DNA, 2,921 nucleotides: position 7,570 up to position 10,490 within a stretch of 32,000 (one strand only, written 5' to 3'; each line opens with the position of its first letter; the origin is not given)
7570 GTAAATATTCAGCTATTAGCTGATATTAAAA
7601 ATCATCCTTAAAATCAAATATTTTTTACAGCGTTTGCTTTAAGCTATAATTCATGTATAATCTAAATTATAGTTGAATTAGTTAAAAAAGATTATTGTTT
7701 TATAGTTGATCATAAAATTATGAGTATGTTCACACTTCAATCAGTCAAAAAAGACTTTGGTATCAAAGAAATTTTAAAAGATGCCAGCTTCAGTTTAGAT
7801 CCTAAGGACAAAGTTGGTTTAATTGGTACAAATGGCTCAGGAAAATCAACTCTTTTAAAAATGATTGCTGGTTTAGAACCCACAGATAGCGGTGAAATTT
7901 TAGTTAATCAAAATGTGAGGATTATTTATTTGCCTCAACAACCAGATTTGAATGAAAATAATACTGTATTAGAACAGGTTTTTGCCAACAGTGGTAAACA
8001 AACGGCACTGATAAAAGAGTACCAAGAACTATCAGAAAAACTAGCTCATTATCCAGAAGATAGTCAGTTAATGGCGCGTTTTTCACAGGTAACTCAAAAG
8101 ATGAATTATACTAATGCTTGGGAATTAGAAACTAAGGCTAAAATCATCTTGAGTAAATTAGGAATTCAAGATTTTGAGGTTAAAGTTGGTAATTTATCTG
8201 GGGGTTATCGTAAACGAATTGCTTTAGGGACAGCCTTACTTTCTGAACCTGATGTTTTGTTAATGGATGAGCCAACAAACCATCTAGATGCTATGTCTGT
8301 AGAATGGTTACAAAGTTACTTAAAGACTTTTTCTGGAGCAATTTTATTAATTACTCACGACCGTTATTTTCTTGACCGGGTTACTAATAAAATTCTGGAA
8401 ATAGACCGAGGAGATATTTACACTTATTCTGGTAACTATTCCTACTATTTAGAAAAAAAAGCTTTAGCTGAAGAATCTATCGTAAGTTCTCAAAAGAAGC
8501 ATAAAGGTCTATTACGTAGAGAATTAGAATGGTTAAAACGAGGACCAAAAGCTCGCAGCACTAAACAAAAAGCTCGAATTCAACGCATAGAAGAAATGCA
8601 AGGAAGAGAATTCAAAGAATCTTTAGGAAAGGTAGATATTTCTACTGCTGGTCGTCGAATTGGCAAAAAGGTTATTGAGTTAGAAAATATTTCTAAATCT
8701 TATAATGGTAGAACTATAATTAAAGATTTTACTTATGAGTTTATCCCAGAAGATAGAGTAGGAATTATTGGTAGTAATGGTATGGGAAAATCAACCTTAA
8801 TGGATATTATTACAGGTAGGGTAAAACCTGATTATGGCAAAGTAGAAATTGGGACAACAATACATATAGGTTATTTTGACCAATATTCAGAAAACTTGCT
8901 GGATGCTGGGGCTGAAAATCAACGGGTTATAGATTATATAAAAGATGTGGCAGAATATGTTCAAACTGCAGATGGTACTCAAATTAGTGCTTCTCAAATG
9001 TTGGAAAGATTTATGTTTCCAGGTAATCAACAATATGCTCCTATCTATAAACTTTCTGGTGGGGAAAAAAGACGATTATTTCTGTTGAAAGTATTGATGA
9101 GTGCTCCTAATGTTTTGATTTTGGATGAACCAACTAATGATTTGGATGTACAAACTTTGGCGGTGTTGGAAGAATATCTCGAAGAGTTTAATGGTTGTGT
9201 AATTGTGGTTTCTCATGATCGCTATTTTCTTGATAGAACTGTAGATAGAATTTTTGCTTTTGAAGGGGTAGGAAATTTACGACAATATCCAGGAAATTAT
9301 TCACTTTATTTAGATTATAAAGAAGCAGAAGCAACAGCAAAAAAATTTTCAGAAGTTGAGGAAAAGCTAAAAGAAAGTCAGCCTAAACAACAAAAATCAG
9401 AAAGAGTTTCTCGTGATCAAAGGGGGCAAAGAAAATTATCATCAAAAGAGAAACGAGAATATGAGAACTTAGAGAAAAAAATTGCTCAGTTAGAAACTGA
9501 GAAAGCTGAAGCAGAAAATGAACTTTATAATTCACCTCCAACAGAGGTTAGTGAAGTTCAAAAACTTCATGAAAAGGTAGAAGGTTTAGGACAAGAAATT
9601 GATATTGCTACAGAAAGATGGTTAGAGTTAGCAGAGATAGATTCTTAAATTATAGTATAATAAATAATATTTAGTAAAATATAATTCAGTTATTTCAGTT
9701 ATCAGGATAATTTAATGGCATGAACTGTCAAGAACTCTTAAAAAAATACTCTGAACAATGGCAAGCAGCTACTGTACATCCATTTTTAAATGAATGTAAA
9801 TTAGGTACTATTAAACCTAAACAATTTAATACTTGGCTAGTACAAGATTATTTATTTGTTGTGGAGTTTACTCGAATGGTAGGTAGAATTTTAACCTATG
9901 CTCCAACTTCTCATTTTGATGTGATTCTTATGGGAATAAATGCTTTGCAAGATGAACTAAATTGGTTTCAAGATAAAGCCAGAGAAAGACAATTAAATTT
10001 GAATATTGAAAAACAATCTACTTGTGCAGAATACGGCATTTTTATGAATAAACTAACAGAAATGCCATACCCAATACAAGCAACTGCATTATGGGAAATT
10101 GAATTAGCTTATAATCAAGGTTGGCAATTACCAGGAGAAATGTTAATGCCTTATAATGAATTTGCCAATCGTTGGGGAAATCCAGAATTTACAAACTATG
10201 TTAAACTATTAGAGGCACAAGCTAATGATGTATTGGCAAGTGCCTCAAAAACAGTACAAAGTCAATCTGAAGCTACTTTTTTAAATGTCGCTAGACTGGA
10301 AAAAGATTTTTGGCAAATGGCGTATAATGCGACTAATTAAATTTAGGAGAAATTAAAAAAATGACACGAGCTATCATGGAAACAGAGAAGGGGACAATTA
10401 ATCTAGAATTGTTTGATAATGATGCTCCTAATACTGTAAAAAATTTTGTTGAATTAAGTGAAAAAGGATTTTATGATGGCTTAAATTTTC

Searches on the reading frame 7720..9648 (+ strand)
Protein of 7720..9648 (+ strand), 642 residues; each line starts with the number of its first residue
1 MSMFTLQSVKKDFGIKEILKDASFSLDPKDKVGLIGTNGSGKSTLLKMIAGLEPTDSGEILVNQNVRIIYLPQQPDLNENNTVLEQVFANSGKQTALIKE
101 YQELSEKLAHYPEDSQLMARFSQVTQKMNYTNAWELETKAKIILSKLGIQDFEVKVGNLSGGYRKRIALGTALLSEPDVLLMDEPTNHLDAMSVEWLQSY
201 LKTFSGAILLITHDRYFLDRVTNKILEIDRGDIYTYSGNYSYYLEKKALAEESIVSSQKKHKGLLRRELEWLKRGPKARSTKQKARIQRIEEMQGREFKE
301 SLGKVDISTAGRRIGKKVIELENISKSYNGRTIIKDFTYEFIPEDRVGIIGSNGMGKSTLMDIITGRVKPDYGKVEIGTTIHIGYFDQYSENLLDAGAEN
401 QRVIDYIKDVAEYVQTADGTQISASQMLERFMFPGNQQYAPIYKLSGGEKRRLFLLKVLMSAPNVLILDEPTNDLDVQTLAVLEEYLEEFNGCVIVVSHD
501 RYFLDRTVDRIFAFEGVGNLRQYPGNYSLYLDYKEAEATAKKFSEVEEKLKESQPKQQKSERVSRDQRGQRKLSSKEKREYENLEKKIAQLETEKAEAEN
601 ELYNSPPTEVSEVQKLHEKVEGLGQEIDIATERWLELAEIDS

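Call 9: search_protein_families(library=pfam, proteins=[window:7720-9648:+])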
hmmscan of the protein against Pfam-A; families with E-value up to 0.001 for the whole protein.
window:7720-9648:+ (642 aa): 14 families
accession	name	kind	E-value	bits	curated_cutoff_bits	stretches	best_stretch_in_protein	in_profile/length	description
PF00005.33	ABC_tran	-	3.3e-50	170.7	25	2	19-187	1-137/137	ABC transporter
PF16326.10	ABC_tran_CTD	-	1.6e-15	57.5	32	1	572-639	1-69/69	ABC transporter C-terminal domain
PF13304.12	AAA_21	-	8.9e-15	56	27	1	417-505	220-304/304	AAA domain, putative AbiEii toxin, Type IV TA system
PF02463.25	SMC_N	-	2.2e-12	47.3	40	1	32-224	27-207/220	RecF/RecN/SMC N terminal domain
PF12848.13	ABC_tran_Xtn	-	1.4e-11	44.8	25.9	1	226-296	1-73/85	ABC transporter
PF13555.12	AAA_29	-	3e-09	36.9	27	0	22-46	15-39/61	P-loop containing region of AAA domain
PF01926.29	MMR_HSR1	-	5.5e-06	26.9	21.9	0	346-386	1-39/113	50S ribosome-binding GTPase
PF13175.12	AAA_15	-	7.3e-05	23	32.1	0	19-49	14-43/374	AAA ATPase domain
PF00350.29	Dynamin_N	-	0.00017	22.1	27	1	32-212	1-136/168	Dynamin family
PF03193.22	RsgA_GTPase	-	0.00027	21.2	30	0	343-374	105-136/174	RsgA GTPase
PF13521.12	AAA_28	-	0.00034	21.3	27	0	32-74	2-40/164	AAA domain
PF13401.12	AAA_22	-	0.00049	20.9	27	0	34-96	10-63/130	AAA domain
PF03308.22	MeaB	-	0.00087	18.8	23.1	0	343-367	32-56/273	Methylmalonyl Co-A mutase-associated GTPase MeaB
PF05729.18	NACHT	-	0.00096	19.4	26.7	0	32-50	3-21/167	NACHT domain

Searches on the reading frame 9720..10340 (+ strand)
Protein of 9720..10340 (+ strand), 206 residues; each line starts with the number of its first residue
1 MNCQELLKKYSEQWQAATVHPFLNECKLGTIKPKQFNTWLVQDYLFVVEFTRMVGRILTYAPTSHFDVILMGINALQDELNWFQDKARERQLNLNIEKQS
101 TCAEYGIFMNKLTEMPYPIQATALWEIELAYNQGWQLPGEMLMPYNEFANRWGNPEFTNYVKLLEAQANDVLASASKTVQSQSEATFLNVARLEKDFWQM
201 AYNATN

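Call 9: search_protein_families(library=pfam, proteins=[window:9720-10340:+])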
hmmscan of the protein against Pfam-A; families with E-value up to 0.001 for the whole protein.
window:9720-10340:+ (206 aa): 1 family
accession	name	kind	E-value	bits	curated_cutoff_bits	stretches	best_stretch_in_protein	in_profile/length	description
PF03070.21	TENA_THI-4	-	2.9e-21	76.7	22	1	9-203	3-209/210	TENA/THI-4/PQQC family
